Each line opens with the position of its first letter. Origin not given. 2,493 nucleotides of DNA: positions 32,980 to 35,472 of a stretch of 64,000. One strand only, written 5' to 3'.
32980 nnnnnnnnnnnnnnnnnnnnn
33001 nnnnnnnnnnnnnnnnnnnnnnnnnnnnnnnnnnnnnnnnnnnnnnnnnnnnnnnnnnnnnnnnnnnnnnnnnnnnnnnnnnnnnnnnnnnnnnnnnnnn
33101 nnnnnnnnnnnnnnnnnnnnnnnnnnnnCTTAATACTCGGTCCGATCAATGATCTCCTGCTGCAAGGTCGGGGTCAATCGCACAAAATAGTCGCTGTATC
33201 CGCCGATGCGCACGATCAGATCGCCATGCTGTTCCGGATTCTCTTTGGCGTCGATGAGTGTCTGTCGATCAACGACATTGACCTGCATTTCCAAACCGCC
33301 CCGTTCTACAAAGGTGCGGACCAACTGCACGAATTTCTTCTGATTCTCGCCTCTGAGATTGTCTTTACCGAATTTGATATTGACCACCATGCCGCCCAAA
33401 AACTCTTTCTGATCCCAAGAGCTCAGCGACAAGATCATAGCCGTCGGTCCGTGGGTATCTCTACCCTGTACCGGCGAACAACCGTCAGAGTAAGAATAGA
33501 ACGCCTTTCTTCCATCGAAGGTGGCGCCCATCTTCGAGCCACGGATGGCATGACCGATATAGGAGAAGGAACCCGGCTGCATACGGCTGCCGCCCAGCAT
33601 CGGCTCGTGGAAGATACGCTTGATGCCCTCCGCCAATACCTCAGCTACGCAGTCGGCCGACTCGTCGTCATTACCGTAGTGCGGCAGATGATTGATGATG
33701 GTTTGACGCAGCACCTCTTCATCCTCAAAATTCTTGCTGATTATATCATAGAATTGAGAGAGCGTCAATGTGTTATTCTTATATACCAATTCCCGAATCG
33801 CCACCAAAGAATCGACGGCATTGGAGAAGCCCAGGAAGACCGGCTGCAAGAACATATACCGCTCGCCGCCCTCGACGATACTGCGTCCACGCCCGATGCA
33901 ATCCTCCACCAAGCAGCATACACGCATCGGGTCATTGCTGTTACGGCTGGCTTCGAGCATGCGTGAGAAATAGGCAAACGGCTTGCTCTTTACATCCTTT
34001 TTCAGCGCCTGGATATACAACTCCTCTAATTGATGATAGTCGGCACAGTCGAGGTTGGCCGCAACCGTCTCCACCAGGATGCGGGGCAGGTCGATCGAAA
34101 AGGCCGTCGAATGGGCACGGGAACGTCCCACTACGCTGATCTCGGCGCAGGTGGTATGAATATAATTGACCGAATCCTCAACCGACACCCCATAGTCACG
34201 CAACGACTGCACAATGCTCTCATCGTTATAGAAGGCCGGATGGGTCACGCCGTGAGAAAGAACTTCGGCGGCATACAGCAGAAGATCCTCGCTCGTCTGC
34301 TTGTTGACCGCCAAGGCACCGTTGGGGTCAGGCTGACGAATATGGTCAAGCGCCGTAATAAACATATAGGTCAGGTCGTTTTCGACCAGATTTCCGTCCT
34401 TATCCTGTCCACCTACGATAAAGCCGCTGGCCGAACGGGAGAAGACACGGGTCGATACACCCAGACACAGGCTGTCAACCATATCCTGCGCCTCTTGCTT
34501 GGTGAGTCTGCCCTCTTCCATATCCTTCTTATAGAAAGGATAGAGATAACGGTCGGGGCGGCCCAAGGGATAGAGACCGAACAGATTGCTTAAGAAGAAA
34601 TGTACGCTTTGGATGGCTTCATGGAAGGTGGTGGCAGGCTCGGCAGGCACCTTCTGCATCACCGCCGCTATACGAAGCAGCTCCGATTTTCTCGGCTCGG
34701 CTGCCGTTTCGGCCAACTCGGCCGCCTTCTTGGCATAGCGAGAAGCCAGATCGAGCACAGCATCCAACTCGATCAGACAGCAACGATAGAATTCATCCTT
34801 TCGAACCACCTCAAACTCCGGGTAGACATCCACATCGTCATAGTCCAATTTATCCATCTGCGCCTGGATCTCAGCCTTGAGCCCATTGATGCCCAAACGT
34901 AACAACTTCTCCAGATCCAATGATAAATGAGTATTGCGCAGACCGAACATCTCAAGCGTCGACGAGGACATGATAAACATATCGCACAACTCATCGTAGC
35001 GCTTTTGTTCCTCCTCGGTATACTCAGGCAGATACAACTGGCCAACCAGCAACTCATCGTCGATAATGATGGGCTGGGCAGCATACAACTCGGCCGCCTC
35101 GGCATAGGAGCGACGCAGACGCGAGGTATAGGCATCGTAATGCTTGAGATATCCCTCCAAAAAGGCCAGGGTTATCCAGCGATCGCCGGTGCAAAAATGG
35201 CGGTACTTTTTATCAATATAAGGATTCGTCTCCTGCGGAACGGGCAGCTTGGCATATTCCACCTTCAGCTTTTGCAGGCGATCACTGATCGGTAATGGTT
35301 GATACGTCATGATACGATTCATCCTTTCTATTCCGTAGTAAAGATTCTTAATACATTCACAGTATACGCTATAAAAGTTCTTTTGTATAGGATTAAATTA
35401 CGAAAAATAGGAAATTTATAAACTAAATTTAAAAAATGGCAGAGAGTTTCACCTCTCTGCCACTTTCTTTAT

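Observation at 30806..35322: Short glycyl radical enzyme translationally coupled to its activase and a cytoplasmic GH3 glycosidase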

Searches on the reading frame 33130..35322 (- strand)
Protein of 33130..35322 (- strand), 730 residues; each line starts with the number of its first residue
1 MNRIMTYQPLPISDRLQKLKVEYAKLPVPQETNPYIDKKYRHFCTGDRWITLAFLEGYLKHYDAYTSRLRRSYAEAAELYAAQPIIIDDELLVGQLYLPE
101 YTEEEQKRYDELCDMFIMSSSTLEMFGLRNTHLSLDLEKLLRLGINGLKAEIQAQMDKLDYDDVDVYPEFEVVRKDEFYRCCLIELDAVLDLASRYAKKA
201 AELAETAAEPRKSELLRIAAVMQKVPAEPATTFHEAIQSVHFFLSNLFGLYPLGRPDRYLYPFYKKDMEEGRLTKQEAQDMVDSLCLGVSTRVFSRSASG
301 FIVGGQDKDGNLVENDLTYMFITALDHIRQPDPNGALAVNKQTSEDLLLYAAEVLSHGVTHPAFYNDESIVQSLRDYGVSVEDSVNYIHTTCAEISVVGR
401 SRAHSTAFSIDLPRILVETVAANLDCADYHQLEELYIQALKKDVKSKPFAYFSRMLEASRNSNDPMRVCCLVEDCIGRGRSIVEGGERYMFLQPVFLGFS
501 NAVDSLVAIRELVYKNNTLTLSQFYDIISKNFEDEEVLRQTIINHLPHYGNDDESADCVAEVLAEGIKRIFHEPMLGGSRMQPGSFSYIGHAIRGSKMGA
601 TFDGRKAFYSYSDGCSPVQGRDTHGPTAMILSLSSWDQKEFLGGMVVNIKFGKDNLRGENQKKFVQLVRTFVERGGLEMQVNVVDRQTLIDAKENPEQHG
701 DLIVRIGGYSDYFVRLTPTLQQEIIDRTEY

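Call 3: search_protein_families(library=pfam, proteins=[window:33130-35322:-])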
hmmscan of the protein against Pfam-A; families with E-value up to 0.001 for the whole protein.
window:33130-35322:- (730 aa): 2 families
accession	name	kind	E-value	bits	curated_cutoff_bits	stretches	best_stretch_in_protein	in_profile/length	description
PF02901.20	PFL-like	-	1.8e-96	324.7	24.3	1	121-570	145-621/647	Pyruvate formate lyase-like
PF01228.26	Gly_radical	-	1.2e-26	93.7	22.2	1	612-714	2-106/106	Glycine radical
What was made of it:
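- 33193..33210 (-): Glycyl radical motif R705-I-G-G708-Y-S. Pfam Gly_radical 93.7 bits (call 3).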

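Call 4: search_protein_families(library=ncbifam, proteins=[window:33130-35322:-])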
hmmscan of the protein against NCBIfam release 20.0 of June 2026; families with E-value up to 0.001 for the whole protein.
window:33130-35322:- (730 aa): 12 families
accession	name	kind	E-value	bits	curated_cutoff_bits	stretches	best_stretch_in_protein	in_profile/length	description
TIGR01774.1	PFL2-3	subfamily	1.9e-112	377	678.2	1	130-729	155-783/786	formate C-acetyltransferase/glycerol dehydratase family glycyl radical enzyme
NF043068.1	glycl_HYPD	equivalog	3.3e-95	319.8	1100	1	138-729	160-781/784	trans-4-hydroxy-L-proline dehydratase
NF048011.1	SfplDhtHpsGDes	equivalog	1.3e-94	318.1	1000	1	135-729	188-818/821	(2S)-3-sulfopropanediol dehydratase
TIGR04394.1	choline_CutC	equivalog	6.4e-92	309.4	1050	1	139-728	167-784/789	choline trimethylamine-lyase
NF048009.1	SfplDhtHpfGKleb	equivalog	5.6e-86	289.4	1000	1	131-729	183-821/824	(2S)-3-sulfopropanediol dehydratase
NF007437.0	PRK09983.1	equivalog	3.9e-83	279.9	1109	1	131-729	155-762/765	formate C-acetyltransferase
NF033718.1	indole_decarb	equivalog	2.1e-81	274.4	1100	2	170-533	248-645/868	indoleacetate decarboxylase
NF033715.1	glycyl_HPDL_Lrg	equivalog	8.4e-56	189.3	1150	3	546-730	713-899/901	4-hydroxyphenylacetate decarboxylase large subunit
TIGR01255.1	pyr_form_ly_1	equivalog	2.7e-27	95.6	994.2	2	497-728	512-739/744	formate C-acetyltransferase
NF038360.1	rad_fix_GrcA3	exception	3.9e-16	58.9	158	1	663-728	8-73/78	autonomous glycyl radical cofactor GrcA3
NF008341.1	PRK11127.1-1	equivalog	2e-12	46.9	145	1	676-728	23-75/80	autonomous glycyl radical cofactor GrcA2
TIGR04365.1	spare_glycyl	equivalog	5.9e-10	39.5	170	1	672-728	65-121/126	autonomous glycyl radical cofactor GrcA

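Call 5: search_solved_structures(query=window:33130-35322:-, max_evalue=0.001, show_alignments=2)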
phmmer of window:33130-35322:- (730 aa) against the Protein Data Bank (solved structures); distinct sequences matched with E-value up to 0.001: 37.
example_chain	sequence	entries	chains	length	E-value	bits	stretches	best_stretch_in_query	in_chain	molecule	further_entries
1r8w_A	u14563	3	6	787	9.9e-88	298.5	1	106-730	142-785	glycerol dehydratase | B12-independent glycerol dehydratase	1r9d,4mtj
5i2a_A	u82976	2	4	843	1.1e-85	291.7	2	132-532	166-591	Diol-dehydratase | Diol dehydratase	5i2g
9f3w_A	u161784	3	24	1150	1.9e-82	281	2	140-728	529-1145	Choline trimethylamine-lyase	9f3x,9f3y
9rco_A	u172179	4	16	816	3.9e-82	280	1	131-729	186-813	Glycyl radical protein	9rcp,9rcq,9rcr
6vxc_A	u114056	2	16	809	9.8e-75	255.5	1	141-729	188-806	Trans-4-hydroxy-L-proline dehydratase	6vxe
9ht9_A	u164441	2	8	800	7.8e-74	252.6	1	140-728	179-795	Choline trimethylamine-lyase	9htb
9r0v_A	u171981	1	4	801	7.8e-74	252.5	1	140-728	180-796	Choline trimethylamine-lyase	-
5faw_A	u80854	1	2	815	8.1e-74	252.5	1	140-728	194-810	Choline trimethylamine-lyase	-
5fay_A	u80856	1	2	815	8.2e-74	252.5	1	140-728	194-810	Choline trimethylamine-lyase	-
6vue_A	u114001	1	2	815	8.3e-74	252.5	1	140-728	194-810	Choline trimethylamine-lyase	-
5fau_A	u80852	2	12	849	9.6e-74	252.3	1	140-728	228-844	Choline trimethylamine-lyase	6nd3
5fav_A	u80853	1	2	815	2.1e-73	251.1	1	140-728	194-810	Choline trimethylamine-lyase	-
5kdp_A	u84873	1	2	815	5.1e-73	249.9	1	140-728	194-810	Choline trimethylamine-lyase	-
8id0_A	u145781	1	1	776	1.8e-72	248.1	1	176-730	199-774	formate C-acetyltransferase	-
8id7_A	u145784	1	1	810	3.1e-71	243.9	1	130-730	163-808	Probable dehydratase YbiW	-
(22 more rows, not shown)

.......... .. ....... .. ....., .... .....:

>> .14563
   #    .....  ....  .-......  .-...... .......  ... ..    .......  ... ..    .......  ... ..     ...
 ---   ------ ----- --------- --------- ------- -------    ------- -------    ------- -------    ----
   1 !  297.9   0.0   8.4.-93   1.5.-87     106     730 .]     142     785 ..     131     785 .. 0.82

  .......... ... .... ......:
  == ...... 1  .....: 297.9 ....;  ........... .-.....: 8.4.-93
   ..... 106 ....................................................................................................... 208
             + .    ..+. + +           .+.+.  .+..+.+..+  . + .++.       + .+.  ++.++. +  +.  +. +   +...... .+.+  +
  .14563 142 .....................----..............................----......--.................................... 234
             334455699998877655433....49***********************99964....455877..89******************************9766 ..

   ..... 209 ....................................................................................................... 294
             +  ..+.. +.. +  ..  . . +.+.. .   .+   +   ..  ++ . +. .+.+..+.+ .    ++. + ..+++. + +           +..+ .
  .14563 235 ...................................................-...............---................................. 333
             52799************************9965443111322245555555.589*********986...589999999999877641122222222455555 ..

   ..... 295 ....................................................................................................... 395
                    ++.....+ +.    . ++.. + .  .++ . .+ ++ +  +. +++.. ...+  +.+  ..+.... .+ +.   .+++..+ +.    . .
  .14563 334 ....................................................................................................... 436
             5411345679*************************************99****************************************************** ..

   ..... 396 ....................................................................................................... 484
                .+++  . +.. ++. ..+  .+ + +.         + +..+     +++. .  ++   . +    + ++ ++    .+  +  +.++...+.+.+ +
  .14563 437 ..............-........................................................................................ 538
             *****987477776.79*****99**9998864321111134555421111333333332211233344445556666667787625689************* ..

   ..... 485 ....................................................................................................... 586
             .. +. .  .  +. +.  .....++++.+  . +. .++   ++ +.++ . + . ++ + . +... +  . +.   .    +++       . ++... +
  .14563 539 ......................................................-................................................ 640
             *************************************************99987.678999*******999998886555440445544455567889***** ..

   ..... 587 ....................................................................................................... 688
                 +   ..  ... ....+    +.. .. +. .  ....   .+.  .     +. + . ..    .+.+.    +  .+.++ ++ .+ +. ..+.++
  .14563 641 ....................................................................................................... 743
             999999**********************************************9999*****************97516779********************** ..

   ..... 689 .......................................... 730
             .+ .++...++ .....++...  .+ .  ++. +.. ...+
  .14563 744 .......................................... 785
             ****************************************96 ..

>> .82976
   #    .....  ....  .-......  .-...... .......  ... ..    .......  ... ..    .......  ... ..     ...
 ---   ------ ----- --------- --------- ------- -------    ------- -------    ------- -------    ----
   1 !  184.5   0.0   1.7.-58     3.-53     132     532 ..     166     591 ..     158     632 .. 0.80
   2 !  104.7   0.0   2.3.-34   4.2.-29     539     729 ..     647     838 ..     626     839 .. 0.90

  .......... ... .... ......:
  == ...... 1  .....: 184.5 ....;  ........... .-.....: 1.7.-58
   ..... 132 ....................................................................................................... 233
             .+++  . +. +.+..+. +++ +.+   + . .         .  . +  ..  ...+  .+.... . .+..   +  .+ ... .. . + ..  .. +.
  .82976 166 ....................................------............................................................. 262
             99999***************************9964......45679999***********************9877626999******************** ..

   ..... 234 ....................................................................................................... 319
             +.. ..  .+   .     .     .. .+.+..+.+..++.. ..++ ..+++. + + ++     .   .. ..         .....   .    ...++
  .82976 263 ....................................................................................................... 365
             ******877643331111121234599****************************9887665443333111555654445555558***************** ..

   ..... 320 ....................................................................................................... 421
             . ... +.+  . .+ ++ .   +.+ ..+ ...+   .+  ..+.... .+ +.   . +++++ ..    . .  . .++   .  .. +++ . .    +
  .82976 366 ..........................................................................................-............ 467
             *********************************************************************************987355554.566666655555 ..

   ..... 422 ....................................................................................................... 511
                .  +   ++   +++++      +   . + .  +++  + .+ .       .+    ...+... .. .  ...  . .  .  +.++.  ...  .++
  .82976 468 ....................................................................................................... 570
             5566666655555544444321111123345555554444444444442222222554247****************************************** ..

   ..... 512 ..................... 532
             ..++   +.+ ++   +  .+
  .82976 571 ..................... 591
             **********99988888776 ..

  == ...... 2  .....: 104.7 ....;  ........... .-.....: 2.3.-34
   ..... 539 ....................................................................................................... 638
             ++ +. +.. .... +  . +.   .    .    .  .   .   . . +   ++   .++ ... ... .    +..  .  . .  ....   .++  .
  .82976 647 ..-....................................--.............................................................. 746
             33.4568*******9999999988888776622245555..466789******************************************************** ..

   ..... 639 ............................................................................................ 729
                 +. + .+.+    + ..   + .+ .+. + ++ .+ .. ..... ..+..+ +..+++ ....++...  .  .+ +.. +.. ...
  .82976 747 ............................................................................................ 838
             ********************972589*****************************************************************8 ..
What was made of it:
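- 34927..34929 (-): His132 codon. It aligns with glycerol dehydratase His164, the proposed proton donor to the leaving hydroxyl. Pairwise alignment in call 5.
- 34141..34155 (-): Cys loop T-T-C392-A-E394 (thiyl-radical Cys plus the Glu of the CXE motif). Aligns with G-C433-V-E435 of glycerol dehydratase (call 5).
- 33193..33210 (-): Aligns with RVAGYS of glycerol dehydratase (call 5).
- On Glycyl radical enzyme superfamily (PFL-like): It aligns with RVAGYS of 1r8w (call 5). Cys392 aligns with Cys433 of glycerol dehydratase (call 5).
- On GRE 1,2-eliminases / isomerases: His132 by alignment (call 5).
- On Glycerol dehydratase / 1,2-propanediol dehydratase: By alignment they are G249, A298, S405 and F586 (call 5).
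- Closest known: B12-independent glycerol dehydratase DhaB1 with activase DhaB2. Same: Best sequence match among solved structures: 298 bits, E 1e-87 (call 5).
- Closest known: GRE 1,2-propanediol dehydratase. Same: Second-best sequence match, 292 bits (call 5).
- Closest known: GRE 1,2-propanediol dehydratase. Different: The pocket positions differ (call 5).
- Closest known: GRE isomerases YbiW and PflD. Different: 24-25% identical, at 233-248 bits (call 5).
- Checked: It amounts to about 36 residues at the N-terminus plus small internal deletions (call 5).
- The best solved relative scores 298 bits at about 30% identity (call 5). By the same alignment logic, the propanediol dehydratase equivalents (Ser, Phe344, Asp, Val) also differ (call 5).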

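Call 6: find_homologous_proteins(query=window:33130-35322:-)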
Query window:33130-35322:- (730 aa): 300 proteins with E <= 0.001 among 8000 candidates; the best 120 are listed.
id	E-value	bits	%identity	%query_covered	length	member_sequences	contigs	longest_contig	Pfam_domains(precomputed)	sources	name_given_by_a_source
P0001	0.0e+0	1659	100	99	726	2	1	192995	PF02901.21,PF01228.27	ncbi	-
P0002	0.0e+0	1470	87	100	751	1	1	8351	PF02901.21,PF01228.27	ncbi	-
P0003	0.0e+0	1421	84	99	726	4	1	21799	PF02901.21,PF01228.27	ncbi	-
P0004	0.0e+0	1418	83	99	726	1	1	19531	PF02901.21,PF01228.27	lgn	-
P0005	0.0e+0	1415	84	100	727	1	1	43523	PF02901.21,PF01228.27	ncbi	-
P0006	0.0e+0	1411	83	99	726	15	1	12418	PF02901.21,PF01228.27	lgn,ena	-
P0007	0.0e+0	1404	83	99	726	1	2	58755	PF02901.21,PF01228.27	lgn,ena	-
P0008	0.0e+0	1391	83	99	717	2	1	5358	PF02901.21,PF01228.27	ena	-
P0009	0.0e+0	1375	81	99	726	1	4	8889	PF02901.21,PF01228.27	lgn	-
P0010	0.0e+0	1370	80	99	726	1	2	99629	PF02901.21,PF01228.27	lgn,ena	-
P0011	0.0e+0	1329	77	100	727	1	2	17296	PF02901.21,PF01228.27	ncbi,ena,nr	ncbi:MAG: hypothetical protein IKM48_03590 [Clostridia bacterium]|nr:hypothetical protein [Clostridi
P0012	0.0e+0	1319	77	100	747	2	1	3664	PF02901.21,PF01228.27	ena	-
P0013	0.0e+0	1304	77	99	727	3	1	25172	PF02901.21,PF01228.27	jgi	-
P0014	0.0e+0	1301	76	99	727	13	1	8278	PF02901.21,PF01228.27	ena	-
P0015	0.0e+0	1297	76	99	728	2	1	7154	PF02901.21,PF01228.27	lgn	-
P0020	0.0e+0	1259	74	99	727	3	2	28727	PF02901.21,PF01228.27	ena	-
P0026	0.0e+0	1057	63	99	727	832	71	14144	PF02901.21,PF01228.27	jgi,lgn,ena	-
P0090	1.1e-283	961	58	99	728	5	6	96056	PF02901.21,PF01228.27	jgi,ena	-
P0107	6.2e-277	939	57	99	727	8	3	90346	PF02901.21,PF01228.27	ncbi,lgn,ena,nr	ncbi:MAG: hypothetical protein IKP00_12205 [Victivallales bacterium]|nr:hypothetical protein [Victiv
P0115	1.2e-271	921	56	99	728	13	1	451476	PF02901.21,PF01228.27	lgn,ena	-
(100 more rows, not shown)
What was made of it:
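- Some sources label homologues "formate C-acetyltransferase" or "pyruvate-formate lyase" (call 6).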

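Call 7: find_related_loci(query=window:33130-35322:-, collection=genome_contigs, flank=8000)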
Query window:33130-35322:- (730 aa) in genome_contigs; peptide patterns used: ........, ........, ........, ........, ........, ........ (x = any residue, [..] = any of these).
79 stretches matched a pattern; 15 encode a relative of the query (tblastn E <= 1e-3); 15 distinct loci.
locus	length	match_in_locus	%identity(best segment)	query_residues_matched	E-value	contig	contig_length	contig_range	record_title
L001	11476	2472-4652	83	4-730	0e+0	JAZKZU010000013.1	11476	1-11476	MAG: Eubacteriales bacterium isolate T1900045085_TC20190079.MAGScoT_cleanbin_000005 SGB_4677_k141_2412562, whole genome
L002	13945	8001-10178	84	5-730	0e+0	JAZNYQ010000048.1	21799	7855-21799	MAG: Eubacteriales bacterium isolate T1900044775_TS20190241.MAGScoT_cleanbin_000002 SGB_2475_k141_1868672, whole genome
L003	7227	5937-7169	95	1-411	0e+0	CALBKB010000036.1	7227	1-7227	MAG TPA_asm: uncultured Clostridia bacterium isolate SRR6425804_bin.125_CONCOCT_v1.1_MAG genome assembly, contig: ERZ176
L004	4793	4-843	95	451-730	0e+0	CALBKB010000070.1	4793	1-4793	MAG TPA_asm: uncultured Clostridia bacterium isolate SRR6425804_bin.125_CONCOCT_v1.1_MAG genome assembly, contig: ERZ176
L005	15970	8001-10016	32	132-728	7e-91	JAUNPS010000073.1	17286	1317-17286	MAG: Eubacteriales bacterium isolate S36M_St_38 NODE_1946_length_17286_cov_25.869595, whole genome shotgun sequence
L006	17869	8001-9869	32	138-729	7e-84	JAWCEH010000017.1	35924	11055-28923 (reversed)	MAG: Candidatus Bathyarchaeia archaeon isolate JZ-1_201912_bins_83 JZ-1_201912_bins_83_scaffold_17, whole genome shotgun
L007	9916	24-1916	31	136-730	2e-83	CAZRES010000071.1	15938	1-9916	MAG TPA_asm: uncultured Desulfobacteraceae bacterium isolate SRP332253_co2_39 genome assembly, contig: NODE_3477_length_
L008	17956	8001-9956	30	112-730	1e-80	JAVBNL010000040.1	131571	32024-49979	MAG: Desulfovibrionaceae bacterium isolate EPI_MAG_00079 c_000004375724, whole genome shotgun sequence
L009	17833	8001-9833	32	149-729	3e-79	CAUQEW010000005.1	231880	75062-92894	MAG TPA_asm: uncultured Lachnospiraceae bacterium isolate ERR9968766_bin.33_MetaWRAP_v1.3_MAG genome assembly, contig: E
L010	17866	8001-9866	31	138-729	1e-75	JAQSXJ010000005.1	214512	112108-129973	MAG: Anaerocolumna sp. isolate L_E1_T20_A_bin.141 scaffold_622, whole genome shotgun sequence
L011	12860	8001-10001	30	98-730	4e-75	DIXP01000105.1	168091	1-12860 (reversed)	MAG TPA_asm: Chloroflexi bacterium UBA6077 UBA6077_contig_1425, whole genome shotgun sequence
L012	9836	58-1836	29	177-730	5e-72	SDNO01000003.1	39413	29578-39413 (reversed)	MAG: Candidatus Thorarchaeota archaeon isolate TEKIR_12S Tekir-sed17-1399, whole genome shotgun sequence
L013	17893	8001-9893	29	136-730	7e-71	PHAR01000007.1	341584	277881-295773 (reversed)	MAG: Deltaproteobacteria bacterium HGW-Deltaproteobacteria-8 08E140C01_z5_2013_Ig3399_v2_scaffold_200, whole genome shot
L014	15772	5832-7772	28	132-730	2e-70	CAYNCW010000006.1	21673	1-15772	MAG TPA_asm: uncultured Oscillospiraceae bacterium isolate SRP242652_co2_54 genome assembly, contig: NODE_2712_length_21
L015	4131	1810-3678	29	140-730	5e-63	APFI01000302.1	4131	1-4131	Desulfovibrio sp. Dsv1 Dsv1_NODE_63_len_4069_cov_10_323175.34_0, whole genome shotgun sequence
